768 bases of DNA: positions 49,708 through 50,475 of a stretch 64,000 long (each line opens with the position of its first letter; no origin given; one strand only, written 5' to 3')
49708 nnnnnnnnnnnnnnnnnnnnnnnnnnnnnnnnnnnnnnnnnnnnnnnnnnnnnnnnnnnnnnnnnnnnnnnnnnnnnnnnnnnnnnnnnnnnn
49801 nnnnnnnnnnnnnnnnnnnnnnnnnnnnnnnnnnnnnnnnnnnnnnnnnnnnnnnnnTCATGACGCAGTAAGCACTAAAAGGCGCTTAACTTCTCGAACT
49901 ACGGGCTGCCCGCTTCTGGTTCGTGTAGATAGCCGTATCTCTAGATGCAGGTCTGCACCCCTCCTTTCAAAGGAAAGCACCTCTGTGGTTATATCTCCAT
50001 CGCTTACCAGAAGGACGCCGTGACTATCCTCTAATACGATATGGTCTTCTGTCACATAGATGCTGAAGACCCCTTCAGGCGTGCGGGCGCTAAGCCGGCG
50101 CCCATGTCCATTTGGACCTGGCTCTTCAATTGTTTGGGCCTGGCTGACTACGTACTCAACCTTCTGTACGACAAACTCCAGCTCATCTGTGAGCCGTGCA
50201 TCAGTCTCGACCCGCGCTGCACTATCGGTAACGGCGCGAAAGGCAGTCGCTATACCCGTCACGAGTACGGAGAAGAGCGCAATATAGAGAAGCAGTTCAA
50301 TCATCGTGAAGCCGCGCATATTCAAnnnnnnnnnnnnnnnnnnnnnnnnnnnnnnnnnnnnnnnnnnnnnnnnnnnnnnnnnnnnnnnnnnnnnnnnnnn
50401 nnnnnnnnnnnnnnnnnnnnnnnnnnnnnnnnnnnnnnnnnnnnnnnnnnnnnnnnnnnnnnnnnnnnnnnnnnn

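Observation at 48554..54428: Compact type IV pilus/pseudopilus operon with an LVIVD-repeat beta-propeller pilin-like protein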

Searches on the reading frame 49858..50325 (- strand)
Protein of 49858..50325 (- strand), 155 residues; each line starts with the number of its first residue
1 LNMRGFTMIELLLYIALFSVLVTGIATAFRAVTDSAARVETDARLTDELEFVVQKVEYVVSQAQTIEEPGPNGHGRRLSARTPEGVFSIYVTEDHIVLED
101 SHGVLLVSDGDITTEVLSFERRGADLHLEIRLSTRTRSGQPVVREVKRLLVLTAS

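Call 3: search_protein_families(library=pfam, proteins=[window:49858-50325:-], max_evalue=0.1)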
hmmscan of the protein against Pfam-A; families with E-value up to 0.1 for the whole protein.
window:49858-50325:- (155 aa): 1 family
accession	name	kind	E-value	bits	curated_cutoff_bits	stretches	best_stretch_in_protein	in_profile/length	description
PF07963.17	N_methyl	-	1.1e-05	25.2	21.2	1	2-25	3-26/27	Prokaryotic N-terminal methylation motif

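Call 4: search_protein_families(library=ncbifam, proteins=[window:49858-50325:-], max_evalue=0.1)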
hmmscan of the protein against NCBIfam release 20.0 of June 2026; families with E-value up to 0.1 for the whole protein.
window:49858-50325:- (155 aa): 9 families
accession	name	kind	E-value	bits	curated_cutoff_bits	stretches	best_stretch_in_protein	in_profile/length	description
TIGR01708.2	typeII_sec_gspH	equivalog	9.7e-06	25.7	80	1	4-53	2-51/169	type II secretion system minor pseudopilin GspH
NF007848.0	PRK10557.1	equivalog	9.8e-05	21.7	120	1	2-60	9-67/192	prepilin peptidase-dependent protein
NF041002.1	pilin_ComGF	equivalog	0.00065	19.9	80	1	4-66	2-63/139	competence type IV pilus minor pilin ComGF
TIGR01711.1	gspJ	equivalog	0.00099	19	64.85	1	4-60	1-57/192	type II secretion system minor pseudopilin GspJ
TIGR02532.1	IV_pilin_GFxxxE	domain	0.0018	18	16.3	1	4-25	2-23/24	prepilin-type N-terminal cleavage/methylation domain-containing protein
TIGR01707.1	gspI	equivalog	0.036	14.5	44.35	1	5-40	1-36/101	type II secretion system minor pseudopilin GspI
NF041013.1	T4P_ComGE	equivalog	0.049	13.7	49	1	2-32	2-32/83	competence type IV pilus minor pilin ComGE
NF006453.0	PRK08808.1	equivalog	0.074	12.1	295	1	3-39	6-38/211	type II secretion system protein J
TIGR02596.1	TIGR02596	subfamily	0.084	12.9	70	0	6-52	1-47/196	Verru_Chthon cassette protein D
